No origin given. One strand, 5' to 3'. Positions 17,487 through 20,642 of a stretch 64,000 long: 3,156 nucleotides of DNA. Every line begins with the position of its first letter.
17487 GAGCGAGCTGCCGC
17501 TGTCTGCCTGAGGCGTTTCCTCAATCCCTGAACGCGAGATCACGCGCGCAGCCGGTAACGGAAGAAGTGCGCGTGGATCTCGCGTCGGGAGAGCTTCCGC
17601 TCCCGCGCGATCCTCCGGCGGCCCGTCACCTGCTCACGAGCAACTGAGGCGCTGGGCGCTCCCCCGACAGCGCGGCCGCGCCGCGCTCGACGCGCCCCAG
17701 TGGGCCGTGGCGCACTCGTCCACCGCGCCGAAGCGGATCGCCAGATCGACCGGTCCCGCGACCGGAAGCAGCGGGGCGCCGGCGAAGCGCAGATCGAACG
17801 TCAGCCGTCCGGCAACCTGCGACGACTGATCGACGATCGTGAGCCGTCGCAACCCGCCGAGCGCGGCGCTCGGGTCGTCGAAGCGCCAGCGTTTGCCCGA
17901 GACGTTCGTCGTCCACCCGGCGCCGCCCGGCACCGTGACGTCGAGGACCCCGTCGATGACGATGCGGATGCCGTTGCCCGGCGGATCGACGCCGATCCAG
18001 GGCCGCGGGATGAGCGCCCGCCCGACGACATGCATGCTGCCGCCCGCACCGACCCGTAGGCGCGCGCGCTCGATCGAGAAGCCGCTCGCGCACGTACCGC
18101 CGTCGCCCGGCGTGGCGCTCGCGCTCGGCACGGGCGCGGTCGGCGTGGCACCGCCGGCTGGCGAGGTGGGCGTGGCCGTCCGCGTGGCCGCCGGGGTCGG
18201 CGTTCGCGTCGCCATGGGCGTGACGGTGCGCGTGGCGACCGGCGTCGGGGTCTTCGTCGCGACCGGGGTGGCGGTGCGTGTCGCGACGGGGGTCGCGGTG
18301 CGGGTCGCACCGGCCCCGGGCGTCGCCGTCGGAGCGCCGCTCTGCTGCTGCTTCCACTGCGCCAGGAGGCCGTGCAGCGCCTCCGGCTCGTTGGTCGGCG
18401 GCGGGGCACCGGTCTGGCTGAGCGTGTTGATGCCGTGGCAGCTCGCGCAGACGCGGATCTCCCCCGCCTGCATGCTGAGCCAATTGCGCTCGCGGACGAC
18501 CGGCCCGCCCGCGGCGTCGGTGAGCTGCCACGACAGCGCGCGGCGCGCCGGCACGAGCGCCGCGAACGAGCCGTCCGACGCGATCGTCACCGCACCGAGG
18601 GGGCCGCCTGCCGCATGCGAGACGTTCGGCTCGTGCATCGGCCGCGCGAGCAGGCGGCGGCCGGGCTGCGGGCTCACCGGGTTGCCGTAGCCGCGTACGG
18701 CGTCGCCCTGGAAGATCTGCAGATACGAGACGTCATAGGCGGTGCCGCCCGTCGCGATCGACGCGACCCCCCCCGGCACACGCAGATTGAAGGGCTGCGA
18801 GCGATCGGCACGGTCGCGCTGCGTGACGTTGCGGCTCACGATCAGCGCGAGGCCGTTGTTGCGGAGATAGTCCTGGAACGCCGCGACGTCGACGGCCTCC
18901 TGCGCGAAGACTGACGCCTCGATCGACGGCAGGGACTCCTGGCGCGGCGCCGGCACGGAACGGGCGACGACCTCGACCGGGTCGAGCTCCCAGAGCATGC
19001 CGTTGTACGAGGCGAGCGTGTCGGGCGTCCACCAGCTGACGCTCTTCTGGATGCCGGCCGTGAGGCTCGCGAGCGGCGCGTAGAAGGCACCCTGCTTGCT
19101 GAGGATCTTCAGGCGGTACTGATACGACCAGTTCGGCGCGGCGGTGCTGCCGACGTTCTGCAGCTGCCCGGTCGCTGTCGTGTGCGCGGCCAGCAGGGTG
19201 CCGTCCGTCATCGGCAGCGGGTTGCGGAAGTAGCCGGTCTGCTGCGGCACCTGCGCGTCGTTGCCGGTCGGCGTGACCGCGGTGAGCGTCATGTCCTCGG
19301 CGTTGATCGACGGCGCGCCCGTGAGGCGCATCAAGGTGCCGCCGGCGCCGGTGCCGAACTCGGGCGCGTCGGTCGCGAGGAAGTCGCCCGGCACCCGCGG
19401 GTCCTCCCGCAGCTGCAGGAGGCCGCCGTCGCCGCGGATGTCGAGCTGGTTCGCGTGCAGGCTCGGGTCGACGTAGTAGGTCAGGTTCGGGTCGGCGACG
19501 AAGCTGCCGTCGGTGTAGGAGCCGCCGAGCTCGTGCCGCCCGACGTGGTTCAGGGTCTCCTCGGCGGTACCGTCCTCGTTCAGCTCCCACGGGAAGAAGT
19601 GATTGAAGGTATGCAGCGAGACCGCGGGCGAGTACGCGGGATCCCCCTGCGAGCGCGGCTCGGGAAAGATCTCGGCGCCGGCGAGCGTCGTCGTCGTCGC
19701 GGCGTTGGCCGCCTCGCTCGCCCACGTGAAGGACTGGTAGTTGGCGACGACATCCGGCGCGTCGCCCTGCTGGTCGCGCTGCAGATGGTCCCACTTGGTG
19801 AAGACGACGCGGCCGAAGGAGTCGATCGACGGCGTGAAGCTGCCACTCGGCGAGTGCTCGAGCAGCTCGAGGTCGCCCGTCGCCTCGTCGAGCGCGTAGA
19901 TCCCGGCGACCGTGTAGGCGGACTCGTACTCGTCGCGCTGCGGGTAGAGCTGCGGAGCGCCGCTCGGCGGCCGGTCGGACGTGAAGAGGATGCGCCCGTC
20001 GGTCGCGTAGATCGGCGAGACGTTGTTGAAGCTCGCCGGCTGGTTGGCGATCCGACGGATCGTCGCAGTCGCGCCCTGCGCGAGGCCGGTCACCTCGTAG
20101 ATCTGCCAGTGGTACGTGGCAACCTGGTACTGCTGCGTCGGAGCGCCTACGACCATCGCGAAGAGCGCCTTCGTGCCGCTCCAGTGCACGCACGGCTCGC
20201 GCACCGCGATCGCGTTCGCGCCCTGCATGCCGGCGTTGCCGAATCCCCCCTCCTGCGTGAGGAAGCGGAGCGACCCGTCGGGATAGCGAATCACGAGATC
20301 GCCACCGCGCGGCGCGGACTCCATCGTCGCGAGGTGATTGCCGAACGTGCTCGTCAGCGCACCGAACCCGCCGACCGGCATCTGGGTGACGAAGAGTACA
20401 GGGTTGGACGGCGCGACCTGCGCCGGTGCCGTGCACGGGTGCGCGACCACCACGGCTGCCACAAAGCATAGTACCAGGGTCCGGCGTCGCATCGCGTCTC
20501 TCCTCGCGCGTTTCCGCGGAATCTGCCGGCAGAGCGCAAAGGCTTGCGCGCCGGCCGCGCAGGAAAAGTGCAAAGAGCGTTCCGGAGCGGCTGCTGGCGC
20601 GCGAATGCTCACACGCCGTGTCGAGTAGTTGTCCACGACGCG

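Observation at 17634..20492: About 950-aa secreted protein with a lone CxxCH heme c motif, a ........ linker and an extra C-terminal domain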

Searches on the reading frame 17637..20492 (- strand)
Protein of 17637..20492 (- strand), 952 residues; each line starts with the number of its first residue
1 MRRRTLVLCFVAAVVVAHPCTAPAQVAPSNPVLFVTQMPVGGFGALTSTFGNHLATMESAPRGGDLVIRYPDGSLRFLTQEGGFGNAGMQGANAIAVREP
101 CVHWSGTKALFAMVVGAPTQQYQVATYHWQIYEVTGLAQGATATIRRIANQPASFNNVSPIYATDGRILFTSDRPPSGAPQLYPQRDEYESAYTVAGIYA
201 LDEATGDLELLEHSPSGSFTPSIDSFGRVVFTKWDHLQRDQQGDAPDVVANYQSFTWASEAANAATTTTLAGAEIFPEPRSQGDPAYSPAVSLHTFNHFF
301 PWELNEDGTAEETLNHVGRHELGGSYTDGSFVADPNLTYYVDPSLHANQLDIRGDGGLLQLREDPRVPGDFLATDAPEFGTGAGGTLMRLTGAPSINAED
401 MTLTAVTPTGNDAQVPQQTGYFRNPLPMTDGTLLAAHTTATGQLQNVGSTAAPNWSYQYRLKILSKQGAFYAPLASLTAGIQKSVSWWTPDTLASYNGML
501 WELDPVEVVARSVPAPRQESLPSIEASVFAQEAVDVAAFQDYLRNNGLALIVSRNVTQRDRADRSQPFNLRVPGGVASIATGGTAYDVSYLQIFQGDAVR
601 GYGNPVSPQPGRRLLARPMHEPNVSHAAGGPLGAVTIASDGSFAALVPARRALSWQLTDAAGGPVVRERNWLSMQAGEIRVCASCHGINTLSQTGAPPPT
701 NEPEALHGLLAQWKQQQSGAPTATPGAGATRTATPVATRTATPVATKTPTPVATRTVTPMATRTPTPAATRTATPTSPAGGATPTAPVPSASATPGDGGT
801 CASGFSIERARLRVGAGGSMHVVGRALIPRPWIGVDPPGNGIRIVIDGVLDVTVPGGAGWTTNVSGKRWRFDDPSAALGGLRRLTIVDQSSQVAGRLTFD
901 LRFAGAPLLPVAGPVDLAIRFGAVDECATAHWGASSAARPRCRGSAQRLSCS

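Call 4: search_protein_families(library=pfam, proteins=[window:17637-20492:-], max_evalue=1)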
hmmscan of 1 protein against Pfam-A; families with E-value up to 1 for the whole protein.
window:17637-20492:- (952 aa): 4 families
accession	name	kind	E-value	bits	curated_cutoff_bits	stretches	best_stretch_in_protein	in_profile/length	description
PF18582.6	HZS_alpha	-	1.3e-08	35.7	26.6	1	632-686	43-97/98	Hydrazine synthase alpha subunit middle domain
PF07676.18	PD40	-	0.00077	19.8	20.9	1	146-183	2-37/38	WD40-like Beta Propeller Repeat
PF02389.20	Cornifin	-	0.01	16.5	34.8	1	722-799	27-106/135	Cornifin (SPRR) family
PF00034.26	Cytochrom_C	-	0.19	13.5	21.3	1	681-705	11-35/90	Cytochrome c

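Call 5: search_protein_families(library=ncbifam, proteins=[window:17637-20492:-], max_evalue=1)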
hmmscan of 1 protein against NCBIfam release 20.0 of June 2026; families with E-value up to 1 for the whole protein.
window:17637-20492:- (952 aa): 2 families
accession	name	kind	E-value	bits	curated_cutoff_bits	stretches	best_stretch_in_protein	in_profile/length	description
NF052339.1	hydrazine_alpha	equivalog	0.17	9.7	800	0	635-686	533-584/804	hydrazine synthase subunit alpha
NF033761.1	gliding_GltJ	equivalog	0.29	10.2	450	1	711-780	408-478/671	adventurous gliding motility protein GltJ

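Call 6: search_solved_structures(query=window:17637-20492:-, max_evalue=10, show_alignments=3)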
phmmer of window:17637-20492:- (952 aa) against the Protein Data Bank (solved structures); distinct sequences matched with E-value up to 10: 1.
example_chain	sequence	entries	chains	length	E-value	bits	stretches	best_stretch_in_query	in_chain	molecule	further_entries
7mvv_C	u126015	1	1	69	0.24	12.4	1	741-799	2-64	Nucleoporin NUP145N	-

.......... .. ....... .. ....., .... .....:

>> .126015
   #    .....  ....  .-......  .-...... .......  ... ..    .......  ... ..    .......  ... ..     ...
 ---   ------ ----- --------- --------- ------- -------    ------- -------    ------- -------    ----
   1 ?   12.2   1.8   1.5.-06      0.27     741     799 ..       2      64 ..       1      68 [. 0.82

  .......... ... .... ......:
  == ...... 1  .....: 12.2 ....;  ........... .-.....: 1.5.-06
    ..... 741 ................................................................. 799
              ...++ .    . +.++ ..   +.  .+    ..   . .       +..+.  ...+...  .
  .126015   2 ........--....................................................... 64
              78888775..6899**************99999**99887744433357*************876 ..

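Call 7: find_homologous_proteins(query=window:17637-20492:-)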
Query window:17637-20492:- (952 aa): 3604 proteins with E <= 0.001 among 8000 candidates; the best 120 are listed.
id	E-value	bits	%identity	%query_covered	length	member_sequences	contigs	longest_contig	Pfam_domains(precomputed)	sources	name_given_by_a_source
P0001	0.0e+0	2164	100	100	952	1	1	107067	PF18582.7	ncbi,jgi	ncbi:MAG TPA: hypothetical protein VGK30_04515 [Candidatus Binatia bacterium]|jgi:hypothetical prote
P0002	0.0e+0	1853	86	100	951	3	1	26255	PF18582.7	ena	-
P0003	0.0e+0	1454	79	74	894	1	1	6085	PF18582.7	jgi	jgi:hypothetical protein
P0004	0.0e+0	1432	66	97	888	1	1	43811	PF18582.7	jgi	jgi:hypothetical protein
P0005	0.0e+0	1427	76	75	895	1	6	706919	PF18582.7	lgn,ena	-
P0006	0.0e+0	1406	76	75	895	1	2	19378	PF18582.7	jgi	jgi:hypothetical protein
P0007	0.0e+0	1405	67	100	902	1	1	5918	PF18582.7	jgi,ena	-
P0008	0.0e+0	1398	76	72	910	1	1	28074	PF18582.7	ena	-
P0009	0.0e+0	1391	74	78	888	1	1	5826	PF18582.7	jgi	jgi:hypothetical protein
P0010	0.0e+0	1391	56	16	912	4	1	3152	PF18582.7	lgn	-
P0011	0.0e+0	1385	65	100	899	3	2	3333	PF18582.7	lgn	-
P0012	0.0e+0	1385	65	100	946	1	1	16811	PF18582.7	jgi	jgi:hypothetical protein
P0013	0.0e+0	1384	66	99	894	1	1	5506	PF18582.7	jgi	jgi:hypothetical protein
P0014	0.0e+0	1384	74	76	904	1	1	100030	PF18582.7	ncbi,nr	ncbi:MAG: hypothetical protein IT293_13165 [Deltaproteobacteria bacterium]|nr:hypothetical protein [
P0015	0.0e+0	1383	68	97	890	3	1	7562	PF18582.7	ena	-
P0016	0.0e+0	1377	65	100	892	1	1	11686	PF18582.7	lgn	-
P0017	0.0e+0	1375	66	97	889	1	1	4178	PF18582.7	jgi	jgi:hypothetical protein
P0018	0.0e+0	1375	66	100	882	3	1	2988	PF18582.7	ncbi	-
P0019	0.0e+0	1373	66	100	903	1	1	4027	PF18582.7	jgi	jgi:Hydrazine synthase alpha subunit middle domain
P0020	0.0e+0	1368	75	74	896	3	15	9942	PF18582.7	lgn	-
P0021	0.0e+0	1367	75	73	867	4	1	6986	PF18582.7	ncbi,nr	ncbi:MAG: hypothetical protein FJ144_26400 [Deltaproteobacteria bacterium]|nr:hypothetical protein [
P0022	0.0e+0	1366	66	100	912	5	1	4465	PF18582.7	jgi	-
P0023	0.0e+0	1363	64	100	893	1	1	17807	PF18582.7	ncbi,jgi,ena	-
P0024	0.0e+0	1361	63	97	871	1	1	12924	PF18582.7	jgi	jgi:hypothetical protein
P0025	0.0e+0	1360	75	75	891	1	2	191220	PF18582.7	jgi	jgi:hypothetical protein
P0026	0.0e+0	1360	66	100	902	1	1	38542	PF18582.7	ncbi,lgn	-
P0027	0.0e+0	1360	75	73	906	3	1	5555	PF18582.7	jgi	jgi:hypothetical protein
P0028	0.0e+0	1359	73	75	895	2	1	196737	PF18582.7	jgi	jgi:hypothetical protein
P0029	0.0e+0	1358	76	75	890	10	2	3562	PF18582.7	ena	-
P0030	0.0e+0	1355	67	96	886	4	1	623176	PF18582.7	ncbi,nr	ncbi:MAG TPA: hypothetical protein VFD92_23055 [Candidatus Binatia bacterium]|nr:hypothetical protei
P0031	0.0e+0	1355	64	100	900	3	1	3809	PF18582.7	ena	-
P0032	0.0e+0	1354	73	75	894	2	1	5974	PF18582.7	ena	-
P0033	0.0e+0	1348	64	100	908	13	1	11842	PF18582.7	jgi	jgi:hypothetical protein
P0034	0.0e+0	1347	74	75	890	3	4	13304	PF18582.7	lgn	-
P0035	0.0e+0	1343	65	99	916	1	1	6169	PF18582.7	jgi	jgi:hypothetical protein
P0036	0.0e+0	1343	60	100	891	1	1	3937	PF18582.7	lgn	-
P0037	0.0e+0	1338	75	72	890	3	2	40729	PF18582.7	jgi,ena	-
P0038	0.0e+0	1337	76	72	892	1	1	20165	PF18582.7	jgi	jgi:hypothetical protein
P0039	0.0e+0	1336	74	75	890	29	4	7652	PF18582.7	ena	-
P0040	0.0e+0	1331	73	75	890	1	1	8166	PF18582.7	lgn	-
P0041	0.0e+0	1329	77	78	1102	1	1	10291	PF18582.7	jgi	jgi:Hydrazine synthase alpha subunit middle domain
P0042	0.0e+0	1317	65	97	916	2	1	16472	PF18582.7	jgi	-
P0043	0.0e+0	1316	71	75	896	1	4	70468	PF18582.7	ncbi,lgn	-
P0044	0.0e+0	1310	65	97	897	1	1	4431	PF18582.7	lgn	-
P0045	0.0e+0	1306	62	100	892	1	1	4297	PF18582.7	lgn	-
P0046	0.0e+0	1305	65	97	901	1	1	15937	PF18582.7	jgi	-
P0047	0.0e+0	1304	62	100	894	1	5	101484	PF18582.7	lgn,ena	-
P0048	0.0e+0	1296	61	100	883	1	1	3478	PF18582.7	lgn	-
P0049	0.0e+0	1285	71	75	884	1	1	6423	PF18582.7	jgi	-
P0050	0.0e+0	1282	69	76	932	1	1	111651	PF18582.7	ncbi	-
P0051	0.0e+0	1278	71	75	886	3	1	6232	PF18582.7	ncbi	-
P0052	0.0e+0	1275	72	75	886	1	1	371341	PF18582.7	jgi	-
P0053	0.0e+0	1256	72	73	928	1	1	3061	PF18582.7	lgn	-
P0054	0.0e+0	1245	70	75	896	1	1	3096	PF18582.7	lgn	-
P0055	0.0e+0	1244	62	97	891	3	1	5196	PF18582.7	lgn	-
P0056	0.0e+0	1231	72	82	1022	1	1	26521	PF18582.7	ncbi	-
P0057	0.0e+0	1224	70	73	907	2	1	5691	PF18582.7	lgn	-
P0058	0.0e+0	1222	71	72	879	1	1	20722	PF18582.7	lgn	-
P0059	0.0e+0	1216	63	95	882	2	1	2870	PF18582.7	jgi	jgi:hypothetical protein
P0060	0.0e+0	1215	72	80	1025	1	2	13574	PF18582.7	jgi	jgi:hypothetical protein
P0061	0.0e+0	1211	71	72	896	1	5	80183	PF18582.7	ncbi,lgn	-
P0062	0.0e+0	1209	73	76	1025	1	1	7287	PF18582.7,PF06848.18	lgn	-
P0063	0.0e+0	1207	68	77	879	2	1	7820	PF18582.7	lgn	-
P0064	0.0e+0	1204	69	74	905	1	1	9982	PF18582.7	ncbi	-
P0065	0.0e+0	1202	71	74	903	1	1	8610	PF18582.7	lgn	-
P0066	0.0e+0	1198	71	73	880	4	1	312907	PF18582.7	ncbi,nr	ncbi:MAG TPA: hypothetical protein VN634_04790 [Candidatus Limnocylindrales bacterium]|nr:hypothetic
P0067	0.0e+0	1195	69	73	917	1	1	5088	PF18582.7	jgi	jgi:hypothetical protein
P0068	0.0e+0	1194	68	75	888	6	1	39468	PF18582.7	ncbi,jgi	-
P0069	0.0e+0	1189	69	81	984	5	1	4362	PF18582.7,PF24517.3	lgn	-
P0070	0.0e+0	1186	69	76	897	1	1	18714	PF18582.7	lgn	-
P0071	0.0e+0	1183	71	72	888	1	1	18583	PF18582.7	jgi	jgi:hypothetical protein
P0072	0.0e+0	1183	68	73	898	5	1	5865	PF18582.7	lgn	-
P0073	0.0e+0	1181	70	75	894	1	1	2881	PF18582.7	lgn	-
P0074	0.0e+0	1171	73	72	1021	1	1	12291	PF18582.7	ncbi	ncbi:MAG: DNRLRE domain-containing protein [Ardenticatenales bacterium]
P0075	0.0e+0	1169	67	75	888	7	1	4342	PF18582.7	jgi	jgi:hypothetical protein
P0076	0.0e+0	1169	67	75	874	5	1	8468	PF18582.7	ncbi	-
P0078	0.0e+0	1162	69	74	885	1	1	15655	PF18582.7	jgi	jgi:hypothetical protein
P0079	0.0e+0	1160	66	74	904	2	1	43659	PF18582.7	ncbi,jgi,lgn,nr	ncbi:MAG TPA: hypothetical protein VEL28_13715 [Candidatus Binatia bacterium]|nr:hypothetical protei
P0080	0.0e+0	1159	66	75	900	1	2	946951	PF18582.7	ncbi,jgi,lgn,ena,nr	ncbi:MAG TPA: hypothetical protein VEC57_18610 [Candidatus Limnocylindrales bacterium]|nr:hypothetic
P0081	0.0e+0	1156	70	78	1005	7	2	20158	PF18582.7,PF24517.3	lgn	-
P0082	0.0e+0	1154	71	72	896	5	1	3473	PF18582.7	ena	-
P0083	0.0e+0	1153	72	74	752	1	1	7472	PF18582.7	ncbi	-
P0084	0.0e+0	1151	68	72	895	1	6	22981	PF18582.7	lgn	-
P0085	0.0e+0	1139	66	74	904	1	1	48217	PF18582.7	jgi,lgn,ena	-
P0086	0.0e+0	1138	67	72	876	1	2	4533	PF18582.7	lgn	-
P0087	0.0e+0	1134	65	74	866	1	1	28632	PF18582.7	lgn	-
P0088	0.0e+0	1134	65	75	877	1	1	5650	PF18582.7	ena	-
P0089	0.0e+0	1104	68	75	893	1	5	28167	PF18582.7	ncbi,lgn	-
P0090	0.0e+0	1096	64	73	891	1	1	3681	PF18582.7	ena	-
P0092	1.9e-292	991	64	72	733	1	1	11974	PF18582.7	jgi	jgi:hypothetical protein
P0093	1.7e-289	981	73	54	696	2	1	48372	PF18582.7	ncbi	-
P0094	2.3e-274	931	60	72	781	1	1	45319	PF18582.7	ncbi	-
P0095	1.2e-272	925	60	72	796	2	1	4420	PF18582.7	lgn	-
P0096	6.5e-272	923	74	50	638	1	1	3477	PF18582.7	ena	-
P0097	1.2e-271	922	58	75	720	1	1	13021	PF18582.7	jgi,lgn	jgi:hypothetical protein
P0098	1.8e-268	911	59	72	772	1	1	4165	PF18582.7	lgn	-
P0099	1.9e-268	911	60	72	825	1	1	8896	PF18582.7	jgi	jgi:hypothetical protein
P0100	6.2e-267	906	59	74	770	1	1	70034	PF18582.7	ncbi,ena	-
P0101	3.8e-266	904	58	72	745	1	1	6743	PF18582.7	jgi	jgi:Hydrazine synthase alpha subunit middle domain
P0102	4.0e-265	900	59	72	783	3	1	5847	PF18582.7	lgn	-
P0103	5.5e-265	900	59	72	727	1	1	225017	PF18582.7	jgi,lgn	jgi:hypothetical protein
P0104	1.6e-264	898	57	73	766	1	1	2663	PF18582.7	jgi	-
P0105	8.6e-262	889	58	74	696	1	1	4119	PF18582.7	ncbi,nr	ncbi:MAG TPA: hypothetical protein VEB21_04845, partial [Terriglobales bacterium]|nr:hypothetical pr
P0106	8.9e-262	889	55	75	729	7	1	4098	PF18582.7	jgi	jgi:hypothetical protein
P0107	1.8e-260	885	57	72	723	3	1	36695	PF18582.7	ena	-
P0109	3.3e-260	884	58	72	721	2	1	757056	PF18582.7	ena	-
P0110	4.2e-260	884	57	72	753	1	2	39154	PF18582.7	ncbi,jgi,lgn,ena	-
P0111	4.7e-260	884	57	72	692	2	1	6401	PF18582.7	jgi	jgi:hypothetical protein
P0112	7.4e-260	883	57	72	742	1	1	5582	PF18582.7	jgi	jgi:hypothetical protein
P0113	1.0e-259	882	55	75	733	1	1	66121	PF18582.7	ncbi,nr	ncbi:MAG TPA: hypothetical protein VH877_06160 [Polyangia bacterium]|nr:hypothetical protein [Polyan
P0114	2.4e-259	881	57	72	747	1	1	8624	PF18582.7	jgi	jgi:hypothetical protein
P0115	6.8e-259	880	56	72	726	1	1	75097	PF18582.7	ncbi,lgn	-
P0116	2.2e-258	878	57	72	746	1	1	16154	PF18582.7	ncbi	-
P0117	1.6e-256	872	56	72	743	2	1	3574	PF18582.7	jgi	jgi:hypothetical protein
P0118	2.9e-256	871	58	72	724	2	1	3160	PF18582.7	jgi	jgi:hypothetical protein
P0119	3.2e-255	868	56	75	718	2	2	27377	PF18582.7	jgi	jgi:hypothetical protein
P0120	6.6e-255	867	59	72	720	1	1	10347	PF18582.7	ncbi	-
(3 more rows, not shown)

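Call 10: find_encoding_contigs(protein=P0001, flank=10000, max_places=3)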
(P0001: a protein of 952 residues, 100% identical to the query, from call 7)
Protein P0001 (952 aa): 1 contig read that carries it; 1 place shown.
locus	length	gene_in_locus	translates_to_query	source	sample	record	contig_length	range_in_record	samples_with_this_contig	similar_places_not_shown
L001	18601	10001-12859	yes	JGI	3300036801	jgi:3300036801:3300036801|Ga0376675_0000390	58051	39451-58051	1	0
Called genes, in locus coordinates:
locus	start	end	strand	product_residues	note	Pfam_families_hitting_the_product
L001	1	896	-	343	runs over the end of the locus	PF01408:GFO_IDH_MocA, PF03447:NAD_binding_3 (weak), PF02894:GFO_IDH_MocA_C, PF22725:GFO_IDH_MocA_C3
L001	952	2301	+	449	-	PF00657:Lipase_GDSL, PF13472:Lipase_GDSL_2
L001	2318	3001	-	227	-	PF00702:Hydrolase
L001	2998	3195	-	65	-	-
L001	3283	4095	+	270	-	PF00378:ECH_1, PF16113:ECH_2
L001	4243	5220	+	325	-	PF03320:FBPase_glpX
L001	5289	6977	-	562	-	-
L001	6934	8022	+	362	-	-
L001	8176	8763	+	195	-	-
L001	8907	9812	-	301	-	-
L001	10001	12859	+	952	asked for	PF18582:HZS_alpha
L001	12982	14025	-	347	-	PF11583:AurF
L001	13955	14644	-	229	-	PF00440:TetR_N, PF13977:TetR_C_6 (weak)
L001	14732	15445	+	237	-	PF13353:Fer4_12 (weak), PF04055:Radical_SAM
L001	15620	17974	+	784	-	PF00575:S1 (weak), PF10150:RNase_E_G, PF20833:RNase_E_G_Thio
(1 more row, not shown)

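Call 33: find_encoding_contigs(protein=P0030, flank=8000, max_places=2)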
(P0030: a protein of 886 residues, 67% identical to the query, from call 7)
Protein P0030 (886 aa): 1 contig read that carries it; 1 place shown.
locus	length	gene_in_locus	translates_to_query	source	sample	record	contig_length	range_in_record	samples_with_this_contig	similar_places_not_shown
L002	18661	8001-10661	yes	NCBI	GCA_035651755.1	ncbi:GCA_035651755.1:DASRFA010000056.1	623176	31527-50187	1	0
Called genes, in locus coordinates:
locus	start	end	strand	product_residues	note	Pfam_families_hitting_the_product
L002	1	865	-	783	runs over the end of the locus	PF04879:Molybdop_Fe4S4, PF00384:Molybdopterin, PF01568:Molydop_binding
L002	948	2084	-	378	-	PF06742:DUF1214 (faint)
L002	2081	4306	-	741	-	PF04879:Molybdop_Fe4S4, PF00384:Molybdopterin, PF01568:Molydop_binding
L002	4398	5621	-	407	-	PF13469:Sulfotransfer_3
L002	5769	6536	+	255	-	PF00440:TetR_N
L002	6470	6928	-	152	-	PF07366:SnoaL, PF12680:SnoaL_2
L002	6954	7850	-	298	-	PF00561:Abhydrolase_1, PF12697:Abhydrolase_6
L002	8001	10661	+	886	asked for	PF18582:HZS_alpha (weak)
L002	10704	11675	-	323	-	PF00353:HemolysinCabind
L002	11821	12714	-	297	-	PF01488:Shikimate_DH (weak), PF03446:NAD_binding_2, PF03807:F420_oxidored, PF14833:NAD_binding_11, PF21761:RedAm-like_C (weak)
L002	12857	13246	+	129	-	-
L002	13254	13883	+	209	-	PF02798:GST_N, PF13417:GST_N_3, PF13409:GST_N_2, PF14497:GST_C_3, PF00043:GST_C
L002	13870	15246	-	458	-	-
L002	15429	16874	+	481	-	PF00437:T2SSE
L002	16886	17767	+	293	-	PF00296:Bac_luciferase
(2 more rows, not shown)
